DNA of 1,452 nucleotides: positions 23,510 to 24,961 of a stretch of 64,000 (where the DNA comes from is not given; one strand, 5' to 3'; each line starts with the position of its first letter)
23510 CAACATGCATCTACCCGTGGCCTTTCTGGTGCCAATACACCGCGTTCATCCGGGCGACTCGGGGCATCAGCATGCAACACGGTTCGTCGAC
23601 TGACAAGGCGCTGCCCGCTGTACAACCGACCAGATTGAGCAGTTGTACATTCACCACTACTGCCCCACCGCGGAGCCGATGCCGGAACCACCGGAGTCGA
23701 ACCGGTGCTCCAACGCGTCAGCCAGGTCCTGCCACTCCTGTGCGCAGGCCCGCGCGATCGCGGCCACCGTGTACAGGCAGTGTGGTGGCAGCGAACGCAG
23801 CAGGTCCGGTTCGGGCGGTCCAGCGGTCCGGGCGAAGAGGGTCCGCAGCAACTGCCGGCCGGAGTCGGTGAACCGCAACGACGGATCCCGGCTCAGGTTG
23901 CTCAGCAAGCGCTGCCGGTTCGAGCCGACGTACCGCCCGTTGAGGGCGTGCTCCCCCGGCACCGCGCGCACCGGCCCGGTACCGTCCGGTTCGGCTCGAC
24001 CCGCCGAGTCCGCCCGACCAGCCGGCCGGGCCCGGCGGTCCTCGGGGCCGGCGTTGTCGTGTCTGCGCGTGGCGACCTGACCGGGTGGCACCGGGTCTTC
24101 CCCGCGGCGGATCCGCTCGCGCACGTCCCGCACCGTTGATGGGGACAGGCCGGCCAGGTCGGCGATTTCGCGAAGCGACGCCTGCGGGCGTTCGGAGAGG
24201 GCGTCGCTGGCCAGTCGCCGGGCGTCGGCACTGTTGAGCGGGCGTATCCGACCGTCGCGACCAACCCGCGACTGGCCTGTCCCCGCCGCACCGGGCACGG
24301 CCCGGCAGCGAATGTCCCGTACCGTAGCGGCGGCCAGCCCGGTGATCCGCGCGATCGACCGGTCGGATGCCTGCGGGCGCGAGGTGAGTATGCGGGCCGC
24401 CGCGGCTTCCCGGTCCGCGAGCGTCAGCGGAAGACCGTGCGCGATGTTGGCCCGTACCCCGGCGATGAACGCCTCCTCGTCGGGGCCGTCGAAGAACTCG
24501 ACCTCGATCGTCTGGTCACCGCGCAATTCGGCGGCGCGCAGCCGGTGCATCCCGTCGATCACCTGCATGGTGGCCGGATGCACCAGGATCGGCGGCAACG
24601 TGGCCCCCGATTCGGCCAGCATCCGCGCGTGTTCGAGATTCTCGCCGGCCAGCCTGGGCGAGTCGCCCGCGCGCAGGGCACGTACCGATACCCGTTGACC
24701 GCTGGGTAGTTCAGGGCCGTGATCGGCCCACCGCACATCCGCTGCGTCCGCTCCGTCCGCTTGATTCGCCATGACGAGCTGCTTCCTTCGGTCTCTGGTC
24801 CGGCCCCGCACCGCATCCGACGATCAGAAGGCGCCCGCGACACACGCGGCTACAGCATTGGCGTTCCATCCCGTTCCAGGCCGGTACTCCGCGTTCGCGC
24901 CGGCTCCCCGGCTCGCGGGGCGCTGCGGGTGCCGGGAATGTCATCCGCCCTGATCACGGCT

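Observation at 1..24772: Acarbose/validamycin-family C7N-aminocyclitol locus with a non-canonical gene set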

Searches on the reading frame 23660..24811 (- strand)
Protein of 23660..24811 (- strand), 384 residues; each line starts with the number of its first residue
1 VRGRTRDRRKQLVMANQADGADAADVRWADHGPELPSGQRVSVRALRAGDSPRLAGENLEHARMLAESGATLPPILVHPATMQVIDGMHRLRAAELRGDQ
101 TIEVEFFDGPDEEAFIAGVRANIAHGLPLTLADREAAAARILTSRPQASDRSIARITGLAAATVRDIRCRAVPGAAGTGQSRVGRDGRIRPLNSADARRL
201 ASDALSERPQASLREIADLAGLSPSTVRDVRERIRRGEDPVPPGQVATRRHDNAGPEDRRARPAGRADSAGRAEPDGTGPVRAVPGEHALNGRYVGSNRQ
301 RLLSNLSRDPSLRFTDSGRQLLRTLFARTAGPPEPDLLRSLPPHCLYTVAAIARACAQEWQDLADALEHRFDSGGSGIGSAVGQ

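Call 7: search_protein_families(library=pfam, proteins=[window:23660-24811:-], max_evalue=0.001)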
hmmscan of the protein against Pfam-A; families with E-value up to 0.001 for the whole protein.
window:23660-24811:- (384 aa): 5 families
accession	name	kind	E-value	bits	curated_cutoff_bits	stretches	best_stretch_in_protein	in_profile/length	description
PF13404.12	HTH_AsnC-type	-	6.3e-06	26.4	27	0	204-228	11-35/42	AsnC-type helix-turn-helix domain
PF09339.16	HTH_IclR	-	8.7e-06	25.9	22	0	203-228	10-36/52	IclR helix-turn-helix domain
PF13412.12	HTH_24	-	4.7e-05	23.3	21.9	0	204-228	11-35/48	Winged helix-turn-helix DNA-binding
PF13384.12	HTH_23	-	5.3e-05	23.3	24.6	0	198-240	7-48/50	Homeodomain-like domain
PF13518.12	HTH_28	-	0.00076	20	25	0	211-237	13-40/52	Helix-turn-helix domain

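Call 37: search_protein_families(library=ncbifam, proteins=[window:23660-24811:-], max_evalue=0.00001)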
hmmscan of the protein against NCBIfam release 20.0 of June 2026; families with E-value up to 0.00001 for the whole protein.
window:23660-24811:- (384 aa): 0 families

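Call 87: search_protein_families(library=pfam, proteins=[window:23660-24772:-], max_evalue=5)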
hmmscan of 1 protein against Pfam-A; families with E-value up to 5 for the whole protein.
window:23660-24772:- (371 aa): 14 families
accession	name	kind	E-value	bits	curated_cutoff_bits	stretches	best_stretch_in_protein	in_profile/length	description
PF13404.12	HTH_AsnC-type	-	5.5e-06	26.5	27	2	191-215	11-35/42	AsnC-type helix-turn-helix domain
PF09339.16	HTH_IclR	-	7.8e-06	26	22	1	190-215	10-36/52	IclR helix-turn-helix domain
PF13412.12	HTH_24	-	4.2e-05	23.5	21.9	1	191-215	11-35/48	Winged helix-turn-helix DNA-binding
PF13384.12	HTH_23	-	5.3e-05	23.3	24.6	1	185-227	7-48/50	Homeodomain-like domain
PF13518.12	HTH_28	-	0.00073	20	25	1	198-224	13-40/52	Helix-turn-helix domain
PF13551.12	HTH_29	-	0.0011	19.4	28.1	1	199-225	14-40/64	Winged helix-turn helix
PF23737.1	HTH_71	-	0.0033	17.8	27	1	198-223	19-44/50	HTH 3-helical bundle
PF13542.12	HTH_Tnp_ISL3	-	0.0061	16.5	27.4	1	199-217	28-46/51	Helix-turn-helix domain of transposase family ISL3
PF13936.12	HTH_38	-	0.042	14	27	1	198-214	21-37/44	Helix-turn-helix domain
PF03475.19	YiiM_3-alpha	-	0.053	13.8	22.7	1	196-224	16-44/44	YiiM-like, 3-alpha helix domain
PF08281.18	Sigma70_r4_2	-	0.11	12.6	25.7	1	199-215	28-44/54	Sigma-70, region 4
PF06242.16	TrcR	-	0.12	12.9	22.2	1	119-158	68-107/139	Transcriptional cell cycle regulator TrcR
PF01022.26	HTH_5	-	0.15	12.4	22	1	191-215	10-33/47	Bacterial regulatory protein, arsR family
PF00376.29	MerR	-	0.23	11.8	28.2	1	201-215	3-17/38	MerR family regulatory protein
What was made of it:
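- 23657..24772 (-): Putative pathway regulator with a central helix-turn-helix, StrR-like by motif; 371 aa from the ATG at 24772. Only HTH Pfam hits, at residues 190-227 (calls 7, 87).
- On StrR-family pathway regulators: HTH at residues 190-227 (call 87).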
